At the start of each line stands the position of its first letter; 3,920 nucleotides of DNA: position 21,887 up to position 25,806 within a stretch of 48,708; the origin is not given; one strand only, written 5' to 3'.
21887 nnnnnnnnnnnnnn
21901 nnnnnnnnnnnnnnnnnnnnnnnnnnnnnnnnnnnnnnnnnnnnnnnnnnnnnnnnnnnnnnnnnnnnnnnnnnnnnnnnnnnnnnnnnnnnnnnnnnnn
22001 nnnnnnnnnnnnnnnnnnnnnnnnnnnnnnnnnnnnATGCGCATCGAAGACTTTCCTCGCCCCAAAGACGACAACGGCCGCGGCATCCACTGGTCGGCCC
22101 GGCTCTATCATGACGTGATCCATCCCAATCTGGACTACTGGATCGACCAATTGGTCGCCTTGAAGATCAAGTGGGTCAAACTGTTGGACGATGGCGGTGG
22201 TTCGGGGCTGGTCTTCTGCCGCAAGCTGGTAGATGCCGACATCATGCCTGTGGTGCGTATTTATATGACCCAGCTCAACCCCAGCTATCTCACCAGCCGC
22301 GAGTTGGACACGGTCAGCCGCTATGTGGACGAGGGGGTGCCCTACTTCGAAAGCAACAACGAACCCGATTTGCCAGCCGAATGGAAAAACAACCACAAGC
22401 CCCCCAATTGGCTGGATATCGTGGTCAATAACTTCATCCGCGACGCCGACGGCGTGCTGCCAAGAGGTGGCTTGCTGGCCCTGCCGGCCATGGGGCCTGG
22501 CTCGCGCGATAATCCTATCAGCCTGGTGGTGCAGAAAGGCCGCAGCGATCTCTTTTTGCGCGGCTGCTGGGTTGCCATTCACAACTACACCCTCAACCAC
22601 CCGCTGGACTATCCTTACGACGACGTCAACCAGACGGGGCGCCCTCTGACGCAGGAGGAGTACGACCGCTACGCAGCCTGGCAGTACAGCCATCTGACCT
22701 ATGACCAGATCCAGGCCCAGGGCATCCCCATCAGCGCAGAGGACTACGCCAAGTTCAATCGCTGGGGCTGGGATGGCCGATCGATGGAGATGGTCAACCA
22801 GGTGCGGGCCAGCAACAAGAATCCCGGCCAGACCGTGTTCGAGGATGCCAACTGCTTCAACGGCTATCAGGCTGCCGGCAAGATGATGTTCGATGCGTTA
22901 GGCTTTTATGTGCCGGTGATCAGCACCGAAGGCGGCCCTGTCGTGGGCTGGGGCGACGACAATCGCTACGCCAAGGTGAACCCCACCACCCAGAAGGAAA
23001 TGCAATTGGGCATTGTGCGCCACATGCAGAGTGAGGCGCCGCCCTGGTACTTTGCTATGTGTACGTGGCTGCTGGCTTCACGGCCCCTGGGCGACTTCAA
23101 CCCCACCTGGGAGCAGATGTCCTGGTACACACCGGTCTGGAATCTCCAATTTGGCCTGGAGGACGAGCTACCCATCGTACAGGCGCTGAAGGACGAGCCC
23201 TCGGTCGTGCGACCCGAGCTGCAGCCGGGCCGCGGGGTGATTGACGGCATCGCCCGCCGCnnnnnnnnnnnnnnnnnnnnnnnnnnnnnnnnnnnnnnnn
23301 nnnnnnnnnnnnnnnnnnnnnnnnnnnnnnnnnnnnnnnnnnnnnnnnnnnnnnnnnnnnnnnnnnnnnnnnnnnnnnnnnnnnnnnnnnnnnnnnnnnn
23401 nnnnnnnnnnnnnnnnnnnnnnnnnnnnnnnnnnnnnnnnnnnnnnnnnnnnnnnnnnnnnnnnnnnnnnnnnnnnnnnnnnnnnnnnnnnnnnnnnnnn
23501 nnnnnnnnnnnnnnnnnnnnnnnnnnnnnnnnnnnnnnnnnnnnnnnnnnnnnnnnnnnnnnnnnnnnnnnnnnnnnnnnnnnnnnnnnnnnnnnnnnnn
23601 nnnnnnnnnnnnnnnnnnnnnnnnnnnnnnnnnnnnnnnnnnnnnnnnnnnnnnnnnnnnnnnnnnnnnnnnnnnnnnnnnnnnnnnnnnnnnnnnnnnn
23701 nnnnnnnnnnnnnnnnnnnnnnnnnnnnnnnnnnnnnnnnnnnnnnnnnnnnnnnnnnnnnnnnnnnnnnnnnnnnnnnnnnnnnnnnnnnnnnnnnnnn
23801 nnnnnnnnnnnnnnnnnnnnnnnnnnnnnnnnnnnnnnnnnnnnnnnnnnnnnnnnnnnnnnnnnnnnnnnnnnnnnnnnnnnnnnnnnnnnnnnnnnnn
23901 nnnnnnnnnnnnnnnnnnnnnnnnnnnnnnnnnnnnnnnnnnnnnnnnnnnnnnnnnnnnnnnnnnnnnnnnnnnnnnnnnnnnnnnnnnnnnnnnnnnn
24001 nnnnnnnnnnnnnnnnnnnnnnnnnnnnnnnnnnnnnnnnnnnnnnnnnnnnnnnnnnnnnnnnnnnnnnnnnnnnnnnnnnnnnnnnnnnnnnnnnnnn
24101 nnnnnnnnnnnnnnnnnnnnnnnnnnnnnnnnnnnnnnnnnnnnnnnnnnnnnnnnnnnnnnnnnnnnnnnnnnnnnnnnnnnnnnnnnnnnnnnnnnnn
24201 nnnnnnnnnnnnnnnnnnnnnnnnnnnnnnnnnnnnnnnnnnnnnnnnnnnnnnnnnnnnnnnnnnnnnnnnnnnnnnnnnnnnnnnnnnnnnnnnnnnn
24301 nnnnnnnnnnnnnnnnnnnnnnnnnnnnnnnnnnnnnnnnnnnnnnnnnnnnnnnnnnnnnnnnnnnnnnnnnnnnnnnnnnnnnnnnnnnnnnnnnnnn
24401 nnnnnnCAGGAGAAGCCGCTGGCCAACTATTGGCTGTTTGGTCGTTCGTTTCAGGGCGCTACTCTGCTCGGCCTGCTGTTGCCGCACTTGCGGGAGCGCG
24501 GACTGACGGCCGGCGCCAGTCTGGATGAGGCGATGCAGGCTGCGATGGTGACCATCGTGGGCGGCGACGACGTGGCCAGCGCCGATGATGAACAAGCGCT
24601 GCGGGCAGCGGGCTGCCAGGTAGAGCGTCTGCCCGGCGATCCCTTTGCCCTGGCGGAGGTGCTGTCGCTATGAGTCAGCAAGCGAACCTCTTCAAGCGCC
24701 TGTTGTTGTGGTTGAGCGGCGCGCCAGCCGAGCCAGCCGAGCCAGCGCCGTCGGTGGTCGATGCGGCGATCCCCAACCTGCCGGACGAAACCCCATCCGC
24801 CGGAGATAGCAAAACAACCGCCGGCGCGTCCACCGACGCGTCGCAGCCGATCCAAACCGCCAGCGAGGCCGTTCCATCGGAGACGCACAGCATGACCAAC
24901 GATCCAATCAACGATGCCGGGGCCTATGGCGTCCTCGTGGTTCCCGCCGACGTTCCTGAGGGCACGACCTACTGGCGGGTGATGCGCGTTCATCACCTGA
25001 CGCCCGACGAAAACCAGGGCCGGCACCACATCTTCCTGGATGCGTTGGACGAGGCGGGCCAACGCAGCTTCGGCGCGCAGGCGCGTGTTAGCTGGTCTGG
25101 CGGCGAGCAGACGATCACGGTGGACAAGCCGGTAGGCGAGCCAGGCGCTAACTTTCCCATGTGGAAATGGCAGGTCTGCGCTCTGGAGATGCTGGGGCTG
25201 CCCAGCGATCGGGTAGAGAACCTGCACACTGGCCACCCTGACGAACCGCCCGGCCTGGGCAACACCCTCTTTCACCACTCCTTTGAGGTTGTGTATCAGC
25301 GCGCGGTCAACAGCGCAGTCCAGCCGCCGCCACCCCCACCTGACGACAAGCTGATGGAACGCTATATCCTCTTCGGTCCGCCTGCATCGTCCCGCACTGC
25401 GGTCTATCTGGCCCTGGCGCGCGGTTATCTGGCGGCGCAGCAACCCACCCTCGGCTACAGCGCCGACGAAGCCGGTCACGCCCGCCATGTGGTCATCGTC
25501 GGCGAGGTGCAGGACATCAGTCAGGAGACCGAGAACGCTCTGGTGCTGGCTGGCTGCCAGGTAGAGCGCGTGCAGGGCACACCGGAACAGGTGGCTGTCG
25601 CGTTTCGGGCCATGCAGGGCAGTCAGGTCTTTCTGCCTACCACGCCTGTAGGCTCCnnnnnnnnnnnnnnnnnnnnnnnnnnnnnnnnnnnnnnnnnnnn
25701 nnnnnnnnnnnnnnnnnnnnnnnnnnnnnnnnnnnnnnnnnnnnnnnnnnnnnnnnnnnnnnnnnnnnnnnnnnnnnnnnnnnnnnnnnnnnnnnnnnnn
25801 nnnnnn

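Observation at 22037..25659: Two-gene operon: different heads joined by polyproline rods to a shared, unrecognised roughly 85-aa C-terminal module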

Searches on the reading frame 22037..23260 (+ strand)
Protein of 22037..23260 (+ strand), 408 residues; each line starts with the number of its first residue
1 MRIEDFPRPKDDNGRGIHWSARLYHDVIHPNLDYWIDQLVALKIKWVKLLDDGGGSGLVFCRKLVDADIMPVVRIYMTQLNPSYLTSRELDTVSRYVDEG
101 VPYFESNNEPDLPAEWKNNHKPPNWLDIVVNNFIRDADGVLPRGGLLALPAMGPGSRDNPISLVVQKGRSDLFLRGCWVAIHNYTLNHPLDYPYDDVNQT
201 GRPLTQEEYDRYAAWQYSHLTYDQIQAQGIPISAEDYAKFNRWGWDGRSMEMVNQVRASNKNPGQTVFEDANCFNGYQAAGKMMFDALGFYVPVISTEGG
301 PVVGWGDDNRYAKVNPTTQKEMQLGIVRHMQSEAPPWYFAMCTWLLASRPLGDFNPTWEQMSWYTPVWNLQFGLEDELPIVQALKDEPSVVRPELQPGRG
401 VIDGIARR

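Call 9: search_protein_families(library=pfam, proteins=[window:22037-23260:+], max_evalue=10)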
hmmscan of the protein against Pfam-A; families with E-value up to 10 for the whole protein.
window:22037-23260:+ (408 aa): 0 families

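Call 46: search_dna_similar(query=window:22037-23251:+, collection=phages, mode=protein, max_evalue=0.01, max_rows=15)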
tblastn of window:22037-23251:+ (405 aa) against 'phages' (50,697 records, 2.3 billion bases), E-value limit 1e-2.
No match.

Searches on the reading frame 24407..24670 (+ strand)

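Call 8: search_protein_families(library=phrogs, proteins=[window:24407-24670:+], max_evalue=1)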
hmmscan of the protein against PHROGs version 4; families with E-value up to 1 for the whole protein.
window:24407-24670:+ (88 aa): 1 family
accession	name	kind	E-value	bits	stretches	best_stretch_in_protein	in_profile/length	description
phrog_32615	-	unknown function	0.0077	17.2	1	37-73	4-39/58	-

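Call 9: search_protein_families(library=pfam, proteins=[window:24407-24670:+], max_evalue=10)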
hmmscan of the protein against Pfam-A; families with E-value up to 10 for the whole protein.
window:24407-24670:+ (88 aa): 0 families

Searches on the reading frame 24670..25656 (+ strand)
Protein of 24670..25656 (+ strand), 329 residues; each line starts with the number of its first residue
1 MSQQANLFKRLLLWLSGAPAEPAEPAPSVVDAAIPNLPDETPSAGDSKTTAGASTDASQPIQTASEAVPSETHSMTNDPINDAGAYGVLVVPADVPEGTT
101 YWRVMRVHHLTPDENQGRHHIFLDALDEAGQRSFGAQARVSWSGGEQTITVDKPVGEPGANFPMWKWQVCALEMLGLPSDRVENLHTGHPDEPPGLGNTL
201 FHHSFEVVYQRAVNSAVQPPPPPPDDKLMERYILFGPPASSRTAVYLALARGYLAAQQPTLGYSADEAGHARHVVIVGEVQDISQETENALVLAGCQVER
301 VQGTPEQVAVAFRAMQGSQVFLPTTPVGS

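Call 3: search_protein_families(library=pfam, proteins=[window:24670-25656:+], max_evalue=1)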
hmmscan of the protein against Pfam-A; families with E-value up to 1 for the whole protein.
window:24670-25656:+ (329 aa): 1 family
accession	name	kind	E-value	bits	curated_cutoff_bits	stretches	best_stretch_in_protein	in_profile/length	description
PF06958.17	Pyocin_S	-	0.67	10.9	22.5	0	185-247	82-138/139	S-type Pyocin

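Call 4: search_protein_families(library=ncbifam, proteins=[window:24670-25656:+], max_evalue=1)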
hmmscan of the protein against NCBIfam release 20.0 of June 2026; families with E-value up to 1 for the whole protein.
window:24670-25656:+ (329 aa): 0 families

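Call 7: search_solved_structures(query=window:24670-25656:+, max_evalue=10)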
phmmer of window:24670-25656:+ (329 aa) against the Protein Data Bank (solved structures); distinct sequences matched with E-value up to 10: 1.
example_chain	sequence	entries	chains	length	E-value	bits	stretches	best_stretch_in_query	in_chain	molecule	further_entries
1cwv_A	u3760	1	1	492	1.1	12.1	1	37-99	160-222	INVASIN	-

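Call 8: search_protein_families(library=phrogs, proteins=[window:24670-25656:+], max_evalue=1)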
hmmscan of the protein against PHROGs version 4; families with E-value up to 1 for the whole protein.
window:24670-25656:+ (329 aa): 0 families

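Call 11: find_homologous_proteins(query=window:24670-25656:+)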
Query window:24670-25656:+ (329 aa): 400 proteins with E <= 0.001 among 8000 candidates; the best 120 are listed.
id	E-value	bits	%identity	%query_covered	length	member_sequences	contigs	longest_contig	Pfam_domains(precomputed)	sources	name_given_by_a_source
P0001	3.0e-219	745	100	100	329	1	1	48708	-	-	-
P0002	1.8e-160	552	74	100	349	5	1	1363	-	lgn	-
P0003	2.4e-157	542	76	97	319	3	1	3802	-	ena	-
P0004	4.1e-154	531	75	93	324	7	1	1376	-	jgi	-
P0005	6.1e-154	531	75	96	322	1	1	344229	-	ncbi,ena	-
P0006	3.7e-151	521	72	96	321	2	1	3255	-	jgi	jgi:hypothetical protein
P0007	5.7e-147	508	71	99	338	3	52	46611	-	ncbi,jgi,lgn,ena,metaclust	metaclust:\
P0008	8.7e-147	507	72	96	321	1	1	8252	-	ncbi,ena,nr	ncbi:MAG TPA: hypothetical protein VL334_16650 [Anaerolineae bacterium]|nr:hypothetical protein [Ana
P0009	6.9e-146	504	72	95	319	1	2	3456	-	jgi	jgi:hypothetical protein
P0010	2.0e-144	499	70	96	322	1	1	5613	-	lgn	-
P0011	7.1e-143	494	70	95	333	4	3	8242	-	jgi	jgi:hypothetical protein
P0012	3.0e-142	492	67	96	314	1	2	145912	-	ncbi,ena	-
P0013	4.2e-141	488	67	99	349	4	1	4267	-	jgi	jgi:hypothetical protein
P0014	7.6e-141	488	68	96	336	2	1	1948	-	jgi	jgi:hypothetical protein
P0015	8.0e-141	488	69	97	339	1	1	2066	-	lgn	-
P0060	4.4e-100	354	58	63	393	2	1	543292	PF13620.13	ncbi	ncbi:MAG: carboxypeptidase-like regulatory domain-containing protein [Caldilineales bacterium]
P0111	1.9e-68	250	65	43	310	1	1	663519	-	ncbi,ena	-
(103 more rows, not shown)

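Call 30: find_encoding_contigs(protein=P0060, flank=10000, max_places=2)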
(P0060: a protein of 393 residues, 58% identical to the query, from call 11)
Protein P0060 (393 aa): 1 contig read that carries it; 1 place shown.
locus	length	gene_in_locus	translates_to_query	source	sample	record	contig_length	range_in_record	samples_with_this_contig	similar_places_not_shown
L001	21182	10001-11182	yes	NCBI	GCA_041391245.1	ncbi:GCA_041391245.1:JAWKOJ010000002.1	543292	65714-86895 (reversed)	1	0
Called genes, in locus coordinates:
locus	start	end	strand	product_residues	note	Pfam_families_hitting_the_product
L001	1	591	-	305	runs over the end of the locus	-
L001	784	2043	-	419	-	-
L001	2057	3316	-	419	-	-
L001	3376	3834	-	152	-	PF20587:DUF6789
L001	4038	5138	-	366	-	PF02540:NAD_synthase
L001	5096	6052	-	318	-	PF00795:CN_hydrolase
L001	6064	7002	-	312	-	PF01619:Pro_dh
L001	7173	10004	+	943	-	PF09430:EMC7_beta-sandw (faint), PF13620:CarboxypepD_reg, PF13715:CarbopepD_reg_2 (faint), PF17210:SdrD_B (faint), PF17802:SpaA (faint), PF22904:NOMO1-like_2nd (faint), PF13620:CarboxypepD_reg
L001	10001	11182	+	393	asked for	PF13620:CarboxypepD_reg (weak)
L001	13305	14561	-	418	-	PF00109:ketoacyl-synt, PF02801:Ketoacyl-synt_C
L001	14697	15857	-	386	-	PF02540:NAD_synthase (faint), PF03054:tRNA_Me_trans, PF20259:tRNA_Me_trans_M, PF20258:tRNA_Me_trans_C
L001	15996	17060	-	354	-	PF00266:Aminotran_5, PF01041:DegT_DnrJ_EryC1 (weak), PF01212:Beta_elim_lyase (faint)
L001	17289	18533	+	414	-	-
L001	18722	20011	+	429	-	PF03952:Enolase_N, PF00113:Enolase_C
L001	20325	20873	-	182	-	PF00702:Hydrolase, PF08645:PNK3P (weak), PF12710:HAD (weak), PF13419:HAD_2 (faint), PF13242:Hydrolase_like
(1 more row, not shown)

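Call 31: find_encoding_contigs(protein=P0111, flank=10000, max_places=2)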
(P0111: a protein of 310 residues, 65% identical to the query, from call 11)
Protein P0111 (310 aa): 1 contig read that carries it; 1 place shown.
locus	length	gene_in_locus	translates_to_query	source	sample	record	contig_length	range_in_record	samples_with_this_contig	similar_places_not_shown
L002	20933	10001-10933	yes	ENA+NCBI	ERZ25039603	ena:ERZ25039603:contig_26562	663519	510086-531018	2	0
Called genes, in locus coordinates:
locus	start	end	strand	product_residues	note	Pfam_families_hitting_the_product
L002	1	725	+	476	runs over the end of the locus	PF12773:DZR (weak), PF01476:LysM, PF23446:LysM1_NFP_LYK (faint), PF01476:LysM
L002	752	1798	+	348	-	PF00514:Arm (faint), PF13646:HEAT_2 (weak), PF13513:HEAT_EZ (faint), PF02985:HEAT (faint), PF03130:HEAT_PBS (faint), PF13646:HEAT_2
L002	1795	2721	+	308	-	PF03547:Mem_trans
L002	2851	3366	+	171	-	PF13174:TPR_6 (faint), PF13432:TPR_16 (weak), PF14559:TPR_19, PF13414:TPR_11 (weak), PF14559:TPR_19 (weak), PF13371:TPR_9 (weak), PF13414:TPR_11, PF13432:TPR_16, +12 more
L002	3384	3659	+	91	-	PF00708:Acylphosphatase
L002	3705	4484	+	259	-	-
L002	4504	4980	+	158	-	-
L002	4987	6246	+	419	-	PF13231:PMT_2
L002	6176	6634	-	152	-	-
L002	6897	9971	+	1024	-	PF13715:CarbopepD_reg_2 (faint), PF17210:SdrD_B (faint), PF17802:SpaA (faint), PF22904:NOMO1-like_2nd (faint), PF13620:CarboxypepD_reg (weak)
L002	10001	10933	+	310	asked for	-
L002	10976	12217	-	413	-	PF01041:DegT_DnrJ_EryC1, PF00155:Aminotran_1_2 (weak), PF01212:Beta_elim_lyase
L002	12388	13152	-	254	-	PF00535:Glycos_transf_2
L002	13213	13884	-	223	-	PF13489:Methyltransf_23 (weak), PF08241:Methyltransf_11, PF08242:Methyltransf_12 (weak), PF13649:Methyltransf_25, PF13847:Methyltransf_31 (faint)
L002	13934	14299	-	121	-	-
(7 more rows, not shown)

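Call 45: search_dna_similar(query=window:24670-25656:+, collection=phages, mode=protein, max_evalue=0.01, max_rows=15)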
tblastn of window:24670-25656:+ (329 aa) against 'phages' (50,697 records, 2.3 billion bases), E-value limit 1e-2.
No match.
